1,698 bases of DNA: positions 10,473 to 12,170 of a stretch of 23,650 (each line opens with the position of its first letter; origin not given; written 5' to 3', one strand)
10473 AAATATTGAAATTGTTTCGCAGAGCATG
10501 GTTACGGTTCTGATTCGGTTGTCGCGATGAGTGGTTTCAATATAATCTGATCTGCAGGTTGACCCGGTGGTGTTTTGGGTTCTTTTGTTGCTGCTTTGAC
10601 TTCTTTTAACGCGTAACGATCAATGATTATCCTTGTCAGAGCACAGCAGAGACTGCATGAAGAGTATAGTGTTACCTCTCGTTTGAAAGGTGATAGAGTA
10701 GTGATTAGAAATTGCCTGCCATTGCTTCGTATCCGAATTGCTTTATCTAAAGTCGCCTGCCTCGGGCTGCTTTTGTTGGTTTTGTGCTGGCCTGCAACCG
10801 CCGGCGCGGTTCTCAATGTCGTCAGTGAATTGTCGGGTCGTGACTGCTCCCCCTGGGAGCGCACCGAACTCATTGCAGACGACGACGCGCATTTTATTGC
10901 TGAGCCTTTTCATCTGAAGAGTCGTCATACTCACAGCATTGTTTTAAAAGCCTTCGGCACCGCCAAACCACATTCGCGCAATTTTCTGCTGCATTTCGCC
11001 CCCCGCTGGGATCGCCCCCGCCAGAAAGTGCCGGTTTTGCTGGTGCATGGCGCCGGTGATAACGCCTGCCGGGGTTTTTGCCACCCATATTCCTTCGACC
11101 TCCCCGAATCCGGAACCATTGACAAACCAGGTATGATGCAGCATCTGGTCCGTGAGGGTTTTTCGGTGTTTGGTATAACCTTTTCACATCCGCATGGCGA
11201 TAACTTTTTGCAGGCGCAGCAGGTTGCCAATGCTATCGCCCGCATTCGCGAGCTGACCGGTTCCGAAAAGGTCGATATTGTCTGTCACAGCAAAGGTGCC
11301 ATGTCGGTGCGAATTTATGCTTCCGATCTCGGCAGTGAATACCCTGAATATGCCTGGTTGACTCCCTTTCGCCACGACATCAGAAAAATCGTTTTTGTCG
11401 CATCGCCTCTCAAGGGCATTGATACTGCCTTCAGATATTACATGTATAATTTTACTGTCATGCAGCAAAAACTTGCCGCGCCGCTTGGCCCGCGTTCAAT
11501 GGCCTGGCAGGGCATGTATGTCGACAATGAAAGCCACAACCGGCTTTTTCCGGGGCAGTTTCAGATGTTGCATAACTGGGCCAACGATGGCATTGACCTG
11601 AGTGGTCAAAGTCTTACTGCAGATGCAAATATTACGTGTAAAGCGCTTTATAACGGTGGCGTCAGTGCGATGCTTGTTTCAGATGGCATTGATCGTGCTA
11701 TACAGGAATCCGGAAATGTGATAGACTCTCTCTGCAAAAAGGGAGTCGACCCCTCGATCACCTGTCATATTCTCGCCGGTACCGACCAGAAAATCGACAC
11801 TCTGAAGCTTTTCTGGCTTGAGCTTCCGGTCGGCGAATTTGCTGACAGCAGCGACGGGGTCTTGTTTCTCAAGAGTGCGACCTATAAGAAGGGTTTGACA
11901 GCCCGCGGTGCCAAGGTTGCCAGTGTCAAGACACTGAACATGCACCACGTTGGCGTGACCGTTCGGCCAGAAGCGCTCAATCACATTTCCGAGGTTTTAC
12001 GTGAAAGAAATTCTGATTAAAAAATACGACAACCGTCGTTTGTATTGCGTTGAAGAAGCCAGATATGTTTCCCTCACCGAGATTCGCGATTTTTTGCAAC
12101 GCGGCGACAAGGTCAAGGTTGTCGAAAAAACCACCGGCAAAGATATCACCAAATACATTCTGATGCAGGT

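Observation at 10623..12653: Secreted lipase-like hydrolase translationally overlapped with a PhaR-family DNA-binding protein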

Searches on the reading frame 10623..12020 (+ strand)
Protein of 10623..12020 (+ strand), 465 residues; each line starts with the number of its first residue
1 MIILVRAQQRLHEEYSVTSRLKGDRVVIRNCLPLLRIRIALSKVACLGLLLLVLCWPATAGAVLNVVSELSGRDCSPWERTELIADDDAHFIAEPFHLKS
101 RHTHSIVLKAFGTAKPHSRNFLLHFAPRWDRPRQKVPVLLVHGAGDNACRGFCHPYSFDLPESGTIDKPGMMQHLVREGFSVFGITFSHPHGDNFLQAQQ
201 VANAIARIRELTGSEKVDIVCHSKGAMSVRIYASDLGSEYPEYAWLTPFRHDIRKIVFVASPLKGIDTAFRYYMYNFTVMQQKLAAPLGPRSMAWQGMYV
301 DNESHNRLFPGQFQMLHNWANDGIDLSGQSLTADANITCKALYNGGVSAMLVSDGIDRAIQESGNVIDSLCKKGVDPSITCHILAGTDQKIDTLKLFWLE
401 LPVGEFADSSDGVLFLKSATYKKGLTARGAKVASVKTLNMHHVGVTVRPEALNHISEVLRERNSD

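Call 3: search_protein_families(library=pfam, proteins=[window:10623-12020:+], max_evalue=0.1)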
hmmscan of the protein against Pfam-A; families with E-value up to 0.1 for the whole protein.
window:10623-12020:+ (465 aa): 6 families
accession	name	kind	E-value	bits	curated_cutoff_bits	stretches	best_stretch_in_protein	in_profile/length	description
PF24096.1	DUF7379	-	4.1e-06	27.3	33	1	139-272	2-121/191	Domain of unknown function (DUF7379)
PF02089.21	Palm_thioest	-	1.1e-05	25.8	26.8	1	137-299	1-135/254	Palmitoyl protein thioesterase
PF00561.26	Abhydrolase_1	-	5e-05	23.5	25.8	1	137-291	2-134/245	alpha/beta hydrolase fold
PF01674.24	Lipase_2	-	6.1e-05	23.1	20.3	1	136-266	2-126/219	Lipase (class 2)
PF12697.13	Abhydrolase_6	-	0.00092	20.4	26.3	1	138-327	1-148/217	Alpha/beta hydrolase family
PF24322.2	Tle3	-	0.0015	18.5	27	1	196-231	163-197/321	T6SS Tle3 phospholipase effector domain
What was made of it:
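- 10701..12020 (+): Hydrolase gene (HYD), 439 aa from GTG 10701; the longest ORF starts at ATG 10623. Pfam Lipase_2 scores 23.1 bits against a cut-off of 20.3 (call 3).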

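Call 4: search_protein_families(library=ncbifam, proteins=[window:10623-12020:+], max_evalue=0.1)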
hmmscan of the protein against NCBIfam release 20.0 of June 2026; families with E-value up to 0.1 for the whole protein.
window:10623-12020:+ (465 aa): 1 family
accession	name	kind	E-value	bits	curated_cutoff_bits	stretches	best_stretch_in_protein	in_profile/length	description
NF050060.1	e_nPHAscl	equivalog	3.4e-07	29.7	450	1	134-276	47-185/345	extracellular native short-chain-length polyhydroxyalkanoate depolymerase PhaZ7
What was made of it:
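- On PhaZ7-type extracellular nPHAscl depolymerase (NF050060): 29.7 bits against 450, with only residues 134-276 aligned (call 4).
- The only NCBIfam hit is the PhaZ7 model (call 4). The score against the PhaZ7 equivalog model is 29.7 bits against a cut-off of 450 (call 4).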

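Call 8: find_homologous_proteins(query=window:10623-12020:+)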
Query window:10623-12020:+ (465 aa): 142 proteins with E <= 0.001 among 7560 candidates; the best 120 are listed.
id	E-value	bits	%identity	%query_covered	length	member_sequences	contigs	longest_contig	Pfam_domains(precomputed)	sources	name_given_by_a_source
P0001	0.0e+0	1077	100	100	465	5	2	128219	PF02089.22,PF24096.3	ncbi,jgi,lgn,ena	-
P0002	2.3e-244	829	81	92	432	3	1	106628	PF02089.22,PF01674.25,PF24096.3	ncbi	-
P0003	4.5e-244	828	78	96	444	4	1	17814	PF02089.22,PF01674.25,PF24096.3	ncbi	-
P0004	1.3e-236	804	78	94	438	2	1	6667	PF02089.22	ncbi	-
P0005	1.8e-236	803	83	88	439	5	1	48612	PF02089.22,PF24096.3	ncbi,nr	ncbi:MAG: hypothetical protein PHD82_00010 [Candidatus Riflebacteria bacterium]|nr:hypothetical prot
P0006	7.3e-234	795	74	97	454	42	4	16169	PF02089.22,PF24096.3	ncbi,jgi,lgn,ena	-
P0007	2.1e-232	790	82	87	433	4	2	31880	PF02089.22,PF24096.3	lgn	-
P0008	1.2e-227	774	76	91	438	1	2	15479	PF24096.3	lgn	-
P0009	2.0e-223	760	75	92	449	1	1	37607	PF24096.3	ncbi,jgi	jgi:pimeloyl-ACP methyl ester carboxylesterase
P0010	4.1e-218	743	73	91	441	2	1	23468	PF02089.22,PF24096.3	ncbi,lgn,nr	ncbi:MAG: hypothetical protein EOM80_03285 [Erysipelotrichia bacterium]|nr:hypothetical protein [Ery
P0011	4.5e-214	729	72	91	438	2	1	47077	PF24096.3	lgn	-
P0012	5.2e-212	723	74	88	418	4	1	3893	PF24096.3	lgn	-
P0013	4.2e-211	720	72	91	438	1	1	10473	PF24096.3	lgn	-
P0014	5.2e-211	719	70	94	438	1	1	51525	PF01674.25,PF24096.3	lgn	-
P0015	6.9e-210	716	71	91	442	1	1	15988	PF01674.25,PF24096.3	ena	-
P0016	8.8e-210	715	71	91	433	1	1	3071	PF24096.3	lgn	-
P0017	5.3e-208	709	69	94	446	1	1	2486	PF02089.22,PF01674.25,PF24096.3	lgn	-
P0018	1.3e-207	708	74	87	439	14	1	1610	PF01674.25,PF24096.3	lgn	-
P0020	3.3e-204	697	70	91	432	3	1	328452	PF01674.25,PF24096.3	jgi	-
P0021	2.6e-203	694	70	92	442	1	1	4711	PF24096.3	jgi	-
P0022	2.5e-194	664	67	92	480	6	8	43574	PF24096.3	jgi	jgi:pimeloyl-ACP methyl ester carboxylesterase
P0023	4.2e-194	664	68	91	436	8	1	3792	PF24096.3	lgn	-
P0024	5.6e-192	657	65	90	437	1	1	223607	PF24096.3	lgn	-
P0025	6.0e-192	656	68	85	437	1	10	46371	PF01674.25,PF24096.3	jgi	jgi:pimeloyl-ACP methyl ester carboxylesterase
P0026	1.4e-191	655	66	90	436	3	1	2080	PF24096.3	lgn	-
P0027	3.2e-191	654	66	90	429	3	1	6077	PF24096.3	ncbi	ncbi:MAG: hypothetical protein AB1403_12930, partial [Candidatus Riflebacteria bacterium]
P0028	5.0e-190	650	64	94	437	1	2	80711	PF24096.3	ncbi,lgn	ncbi:MAG: hypothetical protein Kow0029_24430 [Candidatus Rifleibacteriota bacterium]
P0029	9.3e-189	646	65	92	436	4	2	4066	PF01674.25,PF24096.3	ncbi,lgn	-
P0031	1.4e-182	626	65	90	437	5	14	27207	PF24096.3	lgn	-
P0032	8.1e-178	610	62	89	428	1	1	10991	PF01674.25,PF24096.3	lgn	-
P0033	4.0e-174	598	60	89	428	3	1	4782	PF06028.18,PF01674.25,PF24096.3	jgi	jgi:pimeloyl-ACP methyl ester carboxylesterase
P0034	3.7e-168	578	59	89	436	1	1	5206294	PF06028.18,PF01674.25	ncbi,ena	-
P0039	4.9e-153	528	55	91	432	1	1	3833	PF24096.3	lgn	-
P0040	5.4e-149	515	55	86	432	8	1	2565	PF01674.25,PF24096.3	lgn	-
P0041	1.7e-147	510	53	91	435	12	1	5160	PF01674.25,PF24096.3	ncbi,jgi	-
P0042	4.4e-147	509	52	93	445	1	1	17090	PF01674.25,PF24096.3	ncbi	-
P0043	2.3e-146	506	54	88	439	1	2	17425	PF24096.3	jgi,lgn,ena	-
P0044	5.1e-146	505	55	86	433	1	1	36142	PF24096.3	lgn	-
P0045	6.2e-146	505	58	84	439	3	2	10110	PF24096.3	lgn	-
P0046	5.9e-145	502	55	85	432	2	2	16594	PF01674.25,PF24096.3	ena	-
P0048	8.1e-144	498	51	94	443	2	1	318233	-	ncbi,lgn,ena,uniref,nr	ncbi:MAG: hypothetical protein CVV64_07660 [Candidatus Wallbacteria bacterium HGW-Wallbacteria-1]|un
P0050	8.5e-143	494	52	90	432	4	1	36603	PF01674.25,PF24096.3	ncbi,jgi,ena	-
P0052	9.1e-139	481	52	89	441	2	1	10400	PF02089.22,PF01674.25,PF24096.3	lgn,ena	-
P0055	5.0e-107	376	56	64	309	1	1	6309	PF24096.3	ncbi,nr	ncbi:MAG TPA: hypothetical protein PKK26_08505, partial [Candidatus Wallbacteria bacterium]|nr:hypot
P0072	1.3e-73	266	37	89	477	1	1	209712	PF01674.25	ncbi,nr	ncbi:MAG: hypothetical protein HQM09_01720 [Candidatus Riflebacteria bacterium]|nr:hypothetical prot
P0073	2.1e-65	239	37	88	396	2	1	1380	PF02089.22,PF00561.27,PF24096.3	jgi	-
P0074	3.0e-65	239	38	83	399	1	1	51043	PF02089.22,PF01674.25,PF07819.20,PF24096.3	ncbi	ncbi:MAG: acetyltransferase [Planctomycetota bacterium]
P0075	5.2e-64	235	36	83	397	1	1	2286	PF02089.22,PF00561.27,PF24096.3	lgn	-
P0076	5.2e-63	231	38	83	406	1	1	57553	PF24096.3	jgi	jgi:hypothetical protein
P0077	7.0e-59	218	36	90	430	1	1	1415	PF02089.22,PF01674.25,PF24096.3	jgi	jgi:hypothetical protein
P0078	1.7e-57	213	36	88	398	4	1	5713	PF24096.3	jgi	jgi:hypothetical protein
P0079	1.1e-56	210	38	76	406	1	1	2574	PF02089.22,PF00561.27,PF24096.3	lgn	-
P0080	1.9e-56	210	37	82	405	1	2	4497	PF24096.3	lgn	-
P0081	2.1e-56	210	37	82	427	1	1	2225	PF24096.3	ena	-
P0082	5.2e-56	208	38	83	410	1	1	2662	PF01674.25,PF24096.3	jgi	-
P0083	6.3e-56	208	36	85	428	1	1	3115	PF24096.3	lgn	-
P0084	2.1e-55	206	37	82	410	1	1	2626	PF12697.14,PF01674.25,PF24096.3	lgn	-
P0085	3.1e-54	202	36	83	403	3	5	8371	PF24096.3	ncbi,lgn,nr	ncbi:MAG: acetyltransferase [Planctomycetota bacterium]|nr:acetyltransferase [Planctomycetota bacter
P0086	3.1e-54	202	36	82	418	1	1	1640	PF02089.22,PF01674.25,PF24096.3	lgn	-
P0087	4.6e-54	202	35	83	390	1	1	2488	PF01674.25,PF24096.3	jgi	-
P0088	4.7e-54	202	36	83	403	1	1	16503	PF24096.3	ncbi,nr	ncbi:MAG: acetyltransferase [Planctomycetes bacterium]|nr:acetyltransferase [Planctomycetota bacteri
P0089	3.5e-53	199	35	82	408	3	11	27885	PF12697.14,PF24096.3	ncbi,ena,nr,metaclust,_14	ncbi:MAG TPA: acetyltransferase [Planctomycetes bacterium]|nr:acetyltransferase [Planctomycetota bac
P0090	4.8e-53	199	37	82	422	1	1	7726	PF24096.3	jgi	jgi:hypothetical protein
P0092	6.1e-50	188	39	70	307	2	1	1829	PF24096.3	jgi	jgi:pimeloyl-ACP methyl ester carboxylesterase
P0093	3.5e-49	186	34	82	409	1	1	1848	PF24096.3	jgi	jgi:triacylglycerol lipase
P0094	7.2e-49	185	35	82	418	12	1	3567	PF24096.3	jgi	-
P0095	1.6e-48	184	33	83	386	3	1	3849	PF02089.22,PF01674.25,PF24096.3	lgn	-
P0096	2.9e-48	183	33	82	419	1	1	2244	PF24096.3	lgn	-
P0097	5.1e-48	182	33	83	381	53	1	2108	PF12697.14,PF24096.3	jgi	jgi:triacylglycerol lipase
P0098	6.4e-48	182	32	90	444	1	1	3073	PF12697.14,PF07819.20,PF24096.3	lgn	-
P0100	2.3e-47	180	35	78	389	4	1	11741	PF24096.3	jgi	jgi:hypothetical protein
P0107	2.7e-44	170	32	88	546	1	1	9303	PF01674.25,PF24096.3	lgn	-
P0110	1.9e-43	167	33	73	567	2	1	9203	PF24096.3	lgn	-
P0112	3.2e-42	163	32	82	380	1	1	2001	PF02089.22,PF12697.14,PF24096.3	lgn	-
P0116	6.8e-41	158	31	83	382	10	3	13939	PF02089.22,PF12697.14,PF01674.25,PF00561.27,PF24096.3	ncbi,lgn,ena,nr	ncbi:MAG: alpha/beta fold hydrolase [Syntrophomonadaceae bacterium]|nr:alpha/beta fold hydrolase [Sy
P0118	2.1e-40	157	32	83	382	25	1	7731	PF02089.22,PF12697.14,PF07819.20,PF24096.3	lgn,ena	-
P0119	2.3e-40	157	32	83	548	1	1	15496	PF01674.25,PF24096.3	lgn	-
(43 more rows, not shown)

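Call 11: find_encoding_contigs(protein=P0001, flank=10000, max_places=3)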
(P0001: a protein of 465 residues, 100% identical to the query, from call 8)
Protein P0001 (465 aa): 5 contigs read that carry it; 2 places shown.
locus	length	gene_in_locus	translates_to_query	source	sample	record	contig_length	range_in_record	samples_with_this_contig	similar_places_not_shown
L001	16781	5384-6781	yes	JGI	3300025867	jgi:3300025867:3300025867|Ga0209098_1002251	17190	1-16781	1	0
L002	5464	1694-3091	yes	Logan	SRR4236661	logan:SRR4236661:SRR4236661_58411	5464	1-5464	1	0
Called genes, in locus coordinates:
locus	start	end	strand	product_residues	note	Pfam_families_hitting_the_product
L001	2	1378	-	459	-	?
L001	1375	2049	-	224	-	-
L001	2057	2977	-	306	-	PF00146:NADHdh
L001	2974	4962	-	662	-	PF00361:Proton_antipo_M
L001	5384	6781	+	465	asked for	PF24096:DUF7379, PF02089:Palm_thioest (weak)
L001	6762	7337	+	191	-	PF07879:PHB_acc_N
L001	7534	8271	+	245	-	-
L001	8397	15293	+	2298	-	-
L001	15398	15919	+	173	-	-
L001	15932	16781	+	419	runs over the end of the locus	?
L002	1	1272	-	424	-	?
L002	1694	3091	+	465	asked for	PF24096:DUF7379, PF02089:Palm_thioest (weak)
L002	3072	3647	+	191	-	PF07879:PHB_acc_N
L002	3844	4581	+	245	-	-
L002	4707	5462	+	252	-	?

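Call 12: find_encoding_contigs(protein=P0034, flank=10000, max_places=1)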
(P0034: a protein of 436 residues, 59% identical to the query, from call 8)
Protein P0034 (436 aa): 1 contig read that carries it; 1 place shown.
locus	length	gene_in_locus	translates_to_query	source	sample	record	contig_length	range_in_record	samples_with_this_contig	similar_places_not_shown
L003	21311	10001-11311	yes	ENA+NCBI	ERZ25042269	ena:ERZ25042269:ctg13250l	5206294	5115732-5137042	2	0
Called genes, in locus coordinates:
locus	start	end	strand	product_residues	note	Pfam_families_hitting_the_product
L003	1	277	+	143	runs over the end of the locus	-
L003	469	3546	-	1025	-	PF00873:ACR_tran, PF02355:SecD_SecF_C (weak)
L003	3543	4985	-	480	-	-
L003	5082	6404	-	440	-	PF00860:Xan_ur_permease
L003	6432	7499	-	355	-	PF01544:CorA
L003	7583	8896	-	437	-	PF03349:Toluene_X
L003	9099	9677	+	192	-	-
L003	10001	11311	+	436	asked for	PF06028:DUF915 (faint), PF01674:Lipase_2 (weak)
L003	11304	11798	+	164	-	PF07879:PHB_acc_N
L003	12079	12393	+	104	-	-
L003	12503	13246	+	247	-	PF00106:adh_short, PF08659:KR, PF23441:SDR, PF01370:Epimerase (weak), PF13561:adh_short_C2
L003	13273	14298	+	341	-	PF07167:PhaC_N, PF00561:Abhydrolase_1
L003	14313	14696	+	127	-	PF09712:PHA_synth_III_E (weak)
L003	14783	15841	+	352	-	PF00561:Abhydrolase_1, PF06850:PHB_depo_C (weak)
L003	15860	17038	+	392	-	PF00108:Thiolase_N, PF22691:Thiolase_C_1 (faint), PF02803:Thiolase_C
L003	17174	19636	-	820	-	PF00924:MS_channel_2nd, PF21082:MS_channel_3rd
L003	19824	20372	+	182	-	PF03929:PepSY_TM (weak), PF16357:PepSY_TM_like_2 (faint)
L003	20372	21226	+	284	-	PF01569:PAP2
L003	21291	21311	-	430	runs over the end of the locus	PF26697:ComGC_C (weak)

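Call 13: find_encoding_contigs(protein=P0048, flank=10000, max_places=1)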
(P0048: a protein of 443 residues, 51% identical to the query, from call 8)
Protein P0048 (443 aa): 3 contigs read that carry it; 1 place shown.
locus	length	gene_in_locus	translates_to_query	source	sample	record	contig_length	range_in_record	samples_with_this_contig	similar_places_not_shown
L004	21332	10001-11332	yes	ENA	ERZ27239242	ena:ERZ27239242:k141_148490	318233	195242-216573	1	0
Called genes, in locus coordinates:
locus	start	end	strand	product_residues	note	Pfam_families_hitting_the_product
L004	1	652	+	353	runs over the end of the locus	PF03781:FGE-sulfatase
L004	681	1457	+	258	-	PF00027:cNMP_binding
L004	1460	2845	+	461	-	PF05496:RuvB_N, PF00158:Sigma54_activat (faint), PF00004:AAA, PF07728:AAA_5 (weak), PF13173:AAA_14 (faint), PF16193:AAA_assoc_2, PF12002:MgsA_C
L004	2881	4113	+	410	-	PF00483:NTP_transferase, PF12804:NTP_transf_3, PF25084:LbH_EIF2B, PF25087:GMPPB_C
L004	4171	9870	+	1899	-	-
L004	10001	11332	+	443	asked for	-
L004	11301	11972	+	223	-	PF07879:PHB_acc_N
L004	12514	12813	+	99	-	-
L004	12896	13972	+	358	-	PF07167:PhaC_N (weak), PF00561:Abhydrolase_1, PF12697:Abhydrolase_6 (faint)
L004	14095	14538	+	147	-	PF09712:PHA_synth_III_E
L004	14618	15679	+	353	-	PF00561:Abhydrolase_1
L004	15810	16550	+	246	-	PF00106:adh_short, PF01370:Epimerase (faint), PF08659:KR, PF23441:SDR (faint), PF13561:adh_short_C2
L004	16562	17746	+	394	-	PF00108:Thiolase_N, PF02803:Thiolase_C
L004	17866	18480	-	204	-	PF02525:Flavodoxin_2, PF03358:FMN_red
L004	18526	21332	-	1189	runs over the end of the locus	PF12795:MscS_porin, PF12794:MscS_TM, PF21088:MS_channel_1st, PF00924:MS_channel_2nd, PF21082:MS_channel_3rd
